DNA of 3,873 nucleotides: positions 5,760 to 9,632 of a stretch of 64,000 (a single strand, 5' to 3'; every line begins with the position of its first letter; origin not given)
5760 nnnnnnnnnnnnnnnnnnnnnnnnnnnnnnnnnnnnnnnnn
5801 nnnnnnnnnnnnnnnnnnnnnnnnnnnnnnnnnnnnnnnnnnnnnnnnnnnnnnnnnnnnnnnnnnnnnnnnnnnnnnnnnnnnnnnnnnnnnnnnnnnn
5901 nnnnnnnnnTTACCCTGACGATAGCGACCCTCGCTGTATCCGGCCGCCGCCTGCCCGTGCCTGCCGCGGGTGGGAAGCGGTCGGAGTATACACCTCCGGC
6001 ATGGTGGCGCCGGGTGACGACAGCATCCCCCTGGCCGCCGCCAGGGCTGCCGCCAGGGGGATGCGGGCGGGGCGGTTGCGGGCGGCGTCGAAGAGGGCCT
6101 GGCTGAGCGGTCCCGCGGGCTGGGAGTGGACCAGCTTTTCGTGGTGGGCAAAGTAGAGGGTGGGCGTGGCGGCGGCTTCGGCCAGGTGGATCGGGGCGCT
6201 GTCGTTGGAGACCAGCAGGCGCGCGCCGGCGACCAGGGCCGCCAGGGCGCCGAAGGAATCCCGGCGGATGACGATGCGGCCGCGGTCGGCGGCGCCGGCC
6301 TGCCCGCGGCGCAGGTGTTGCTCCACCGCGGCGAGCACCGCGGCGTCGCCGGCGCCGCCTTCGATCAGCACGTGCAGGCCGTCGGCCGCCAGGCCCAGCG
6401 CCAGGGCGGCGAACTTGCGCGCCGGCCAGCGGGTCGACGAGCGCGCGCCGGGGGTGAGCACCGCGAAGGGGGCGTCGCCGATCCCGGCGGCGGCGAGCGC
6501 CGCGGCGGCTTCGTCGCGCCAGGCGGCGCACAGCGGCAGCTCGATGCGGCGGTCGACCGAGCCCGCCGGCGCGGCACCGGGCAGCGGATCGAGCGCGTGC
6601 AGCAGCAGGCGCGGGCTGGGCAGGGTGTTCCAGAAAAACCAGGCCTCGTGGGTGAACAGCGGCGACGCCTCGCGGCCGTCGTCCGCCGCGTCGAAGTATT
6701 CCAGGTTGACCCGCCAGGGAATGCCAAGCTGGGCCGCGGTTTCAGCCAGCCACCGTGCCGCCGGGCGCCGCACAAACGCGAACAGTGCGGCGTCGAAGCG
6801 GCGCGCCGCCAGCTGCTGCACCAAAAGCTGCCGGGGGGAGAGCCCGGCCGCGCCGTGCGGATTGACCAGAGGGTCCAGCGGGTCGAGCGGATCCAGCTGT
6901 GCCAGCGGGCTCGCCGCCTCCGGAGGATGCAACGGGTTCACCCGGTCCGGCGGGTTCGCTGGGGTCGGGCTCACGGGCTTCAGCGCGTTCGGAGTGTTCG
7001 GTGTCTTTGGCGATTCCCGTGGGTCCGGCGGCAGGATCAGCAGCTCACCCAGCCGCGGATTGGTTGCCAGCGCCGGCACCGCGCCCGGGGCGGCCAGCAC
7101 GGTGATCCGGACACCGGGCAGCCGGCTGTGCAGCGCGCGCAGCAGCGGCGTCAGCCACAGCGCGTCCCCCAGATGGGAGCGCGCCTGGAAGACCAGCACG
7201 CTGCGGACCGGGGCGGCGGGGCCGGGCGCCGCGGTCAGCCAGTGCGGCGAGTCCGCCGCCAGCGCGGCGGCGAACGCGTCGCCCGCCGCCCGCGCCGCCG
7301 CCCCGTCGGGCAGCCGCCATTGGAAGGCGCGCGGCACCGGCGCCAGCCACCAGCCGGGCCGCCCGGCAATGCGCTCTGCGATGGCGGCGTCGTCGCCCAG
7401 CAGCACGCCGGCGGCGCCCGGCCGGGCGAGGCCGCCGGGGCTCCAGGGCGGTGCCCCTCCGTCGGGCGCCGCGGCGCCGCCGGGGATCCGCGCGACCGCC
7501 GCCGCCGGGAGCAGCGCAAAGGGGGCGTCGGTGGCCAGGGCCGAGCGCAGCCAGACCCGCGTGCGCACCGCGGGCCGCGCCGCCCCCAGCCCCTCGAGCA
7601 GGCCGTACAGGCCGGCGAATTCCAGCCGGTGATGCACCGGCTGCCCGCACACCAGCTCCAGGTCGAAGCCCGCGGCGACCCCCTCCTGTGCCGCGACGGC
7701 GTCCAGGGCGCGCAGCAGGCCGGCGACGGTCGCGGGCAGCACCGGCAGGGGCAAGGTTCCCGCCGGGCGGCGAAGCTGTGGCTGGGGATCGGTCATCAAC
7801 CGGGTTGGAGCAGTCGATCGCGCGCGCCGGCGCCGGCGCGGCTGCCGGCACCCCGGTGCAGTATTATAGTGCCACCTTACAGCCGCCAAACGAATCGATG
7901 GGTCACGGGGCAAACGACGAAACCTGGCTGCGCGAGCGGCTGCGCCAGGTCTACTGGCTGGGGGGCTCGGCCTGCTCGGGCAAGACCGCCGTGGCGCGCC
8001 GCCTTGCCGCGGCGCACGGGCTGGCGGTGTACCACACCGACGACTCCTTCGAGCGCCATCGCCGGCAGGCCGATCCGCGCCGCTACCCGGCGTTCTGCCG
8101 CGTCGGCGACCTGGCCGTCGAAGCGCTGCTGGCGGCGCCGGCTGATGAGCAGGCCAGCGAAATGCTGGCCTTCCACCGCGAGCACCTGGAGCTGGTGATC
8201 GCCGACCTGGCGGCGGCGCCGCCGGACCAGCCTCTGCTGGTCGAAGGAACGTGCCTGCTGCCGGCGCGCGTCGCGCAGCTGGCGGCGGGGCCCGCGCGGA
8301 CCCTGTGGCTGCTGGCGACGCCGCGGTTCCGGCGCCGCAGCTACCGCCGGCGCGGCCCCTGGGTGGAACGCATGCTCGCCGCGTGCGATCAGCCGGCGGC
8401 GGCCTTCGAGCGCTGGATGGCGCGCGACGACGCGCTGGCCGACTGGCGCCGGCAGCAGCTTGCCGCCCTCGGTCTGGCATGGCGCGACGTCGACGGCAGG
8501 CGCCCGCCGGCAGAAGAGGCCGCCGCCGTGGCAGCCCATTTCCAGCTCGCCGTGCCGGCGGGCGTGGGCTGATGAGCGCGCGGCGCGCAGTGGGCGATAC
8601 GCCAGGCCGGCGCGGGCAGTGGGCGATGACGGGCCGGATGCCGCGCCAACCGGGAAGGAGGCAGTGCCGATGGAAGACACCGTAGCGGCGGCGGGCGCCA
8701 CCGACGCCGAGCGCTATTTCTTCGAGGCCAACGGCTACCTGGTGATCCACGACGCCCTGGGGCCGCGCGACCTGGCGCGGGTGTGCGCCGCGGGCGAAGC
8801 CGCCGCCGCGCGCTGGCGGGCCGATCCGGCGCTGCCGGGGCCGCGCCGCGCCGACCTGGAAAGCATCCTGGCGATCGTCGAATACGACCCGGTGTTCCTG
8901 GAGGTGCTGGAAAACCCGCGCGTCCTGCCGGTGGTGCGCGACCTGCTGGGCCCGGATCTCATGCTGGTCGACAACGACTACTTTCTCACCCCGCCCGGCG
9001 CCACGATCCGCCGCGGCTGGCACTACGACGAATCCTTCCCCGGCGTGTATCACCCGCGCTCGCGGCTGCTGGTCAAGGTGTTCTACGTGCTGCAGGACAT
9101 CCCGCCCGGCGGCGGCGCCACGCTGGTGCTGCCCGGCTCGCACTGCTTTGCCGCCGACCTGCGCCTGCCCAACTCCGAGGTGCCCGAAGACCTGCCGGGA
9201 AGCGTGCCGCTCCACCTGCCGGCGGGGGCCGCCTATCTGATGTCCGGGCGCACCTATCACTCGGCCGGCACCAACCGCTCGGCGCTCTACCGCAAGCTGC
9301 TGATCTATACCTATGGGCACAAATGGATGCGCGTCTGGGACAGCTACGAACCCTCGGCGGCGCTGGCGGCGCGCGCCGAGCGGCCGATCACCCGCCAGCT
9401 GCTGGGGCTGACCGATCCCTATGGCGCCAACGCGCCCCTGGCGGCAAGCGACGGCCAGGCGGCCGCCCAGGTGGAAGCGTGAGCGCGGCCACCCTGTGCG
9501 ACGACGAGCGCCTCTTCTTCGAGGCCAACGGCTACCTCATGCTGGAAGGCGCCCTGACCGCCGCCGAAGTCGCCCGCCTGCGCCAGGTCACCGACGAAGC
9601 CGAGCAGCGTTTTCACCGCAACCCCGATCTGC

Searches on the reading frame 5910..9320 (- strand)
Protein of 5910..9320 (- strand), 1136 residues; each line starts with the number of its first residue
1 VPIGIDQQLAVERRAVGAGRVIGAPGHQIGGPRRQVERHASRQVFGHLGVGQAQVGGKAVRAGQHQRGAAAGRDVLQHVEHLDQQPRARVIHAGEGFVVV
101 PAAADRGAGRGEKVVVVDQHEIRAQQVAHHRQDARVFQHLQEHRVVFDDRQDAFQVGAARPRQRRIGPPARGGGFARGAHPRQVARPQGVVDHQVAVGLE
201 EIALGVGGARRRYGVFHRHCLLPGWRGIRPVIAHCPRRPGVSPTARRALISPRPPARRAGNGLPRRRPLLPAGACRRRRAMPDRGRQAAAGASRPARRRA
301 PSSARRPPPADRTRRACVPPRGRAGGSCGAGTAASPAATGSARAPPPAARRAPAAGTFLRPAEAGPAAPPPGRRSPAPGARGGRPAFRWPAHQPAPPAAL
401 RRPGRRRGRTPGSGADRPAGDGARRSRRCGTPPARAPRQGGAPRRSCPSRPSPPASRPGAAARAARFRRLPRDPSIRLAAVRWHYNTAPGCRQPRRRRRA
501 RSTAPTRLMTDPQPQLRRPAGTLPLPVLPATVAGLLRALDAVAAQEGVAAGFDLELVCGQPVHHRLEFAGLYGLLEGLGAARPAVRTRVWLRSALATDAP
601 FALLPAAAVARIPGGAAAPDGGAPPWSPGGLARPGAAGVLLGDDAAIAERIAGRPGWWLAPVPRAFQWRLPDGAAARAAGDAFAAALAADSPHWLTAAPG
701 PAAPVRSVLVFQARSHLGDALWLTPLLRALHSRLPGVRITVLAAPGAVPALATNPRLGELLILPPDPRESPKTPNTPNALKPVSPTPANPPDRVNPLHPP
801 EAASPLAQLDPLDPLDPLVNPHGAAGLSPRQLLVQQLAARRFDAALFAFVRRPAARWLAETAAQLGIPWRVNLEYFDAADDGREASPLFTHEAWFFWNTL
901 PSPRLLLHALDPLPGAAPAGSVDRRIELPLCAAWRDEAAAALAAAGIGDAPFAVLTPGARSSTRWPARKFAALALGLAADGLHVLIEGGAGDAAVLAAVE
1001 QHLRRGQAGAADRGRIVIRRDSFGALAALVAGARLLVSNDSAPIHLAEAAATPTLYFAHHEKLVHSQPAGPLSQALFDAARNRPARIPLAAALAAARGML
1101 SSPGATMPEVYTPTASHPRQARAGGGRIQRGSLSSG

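Call 65: search_protein_families(library=pfam, proteins=[window:5910-9320:-], max_evalue=0.001)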
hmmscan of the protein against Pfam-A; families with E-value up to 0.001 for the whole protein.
window:5910-9320:- (1136 aa): 1 family
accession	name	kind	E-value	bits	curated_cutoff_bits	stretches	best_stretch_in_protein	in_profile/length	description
PF01075.23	Glyco_transf_9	-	1.6e-13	51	22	1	937-1057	93-210/247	Glycosyltransferase family 9 (heptosyltransferase)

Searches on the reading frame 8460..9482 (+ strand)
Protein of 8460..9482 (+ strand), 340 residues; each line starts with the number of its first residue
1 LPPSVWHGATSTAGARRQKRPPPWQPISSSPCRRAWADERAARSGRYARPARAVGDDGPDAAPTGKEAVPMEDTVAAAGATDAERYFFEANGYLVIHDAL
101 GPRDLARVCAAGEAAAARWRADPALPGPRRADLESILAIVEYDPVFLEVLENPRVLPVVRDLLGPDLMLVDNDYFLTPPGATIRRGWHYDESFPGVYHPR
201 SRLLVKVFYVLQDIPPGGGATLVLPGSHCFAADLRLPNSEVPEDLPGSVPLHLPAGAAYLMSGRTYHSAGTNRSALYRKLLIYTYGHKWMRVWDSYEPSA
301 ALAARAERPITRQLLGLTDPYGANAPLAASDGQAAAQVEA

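Call 37: search_protein_families(library=pfam, proteins=[window:8460-9482:+], max_evalue=0.001)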
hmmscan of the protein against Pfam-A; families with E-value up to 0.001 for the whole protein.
window:8460-9482:+ (340 aa): 1 family
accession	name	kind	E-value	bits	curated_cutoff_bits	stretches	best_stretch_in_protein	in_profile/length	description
PF05721.19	PhyH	-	2.5e-18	67.6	22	1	88-279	1-212/213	Phytanoyl-CoA dioxygenase (PhyH)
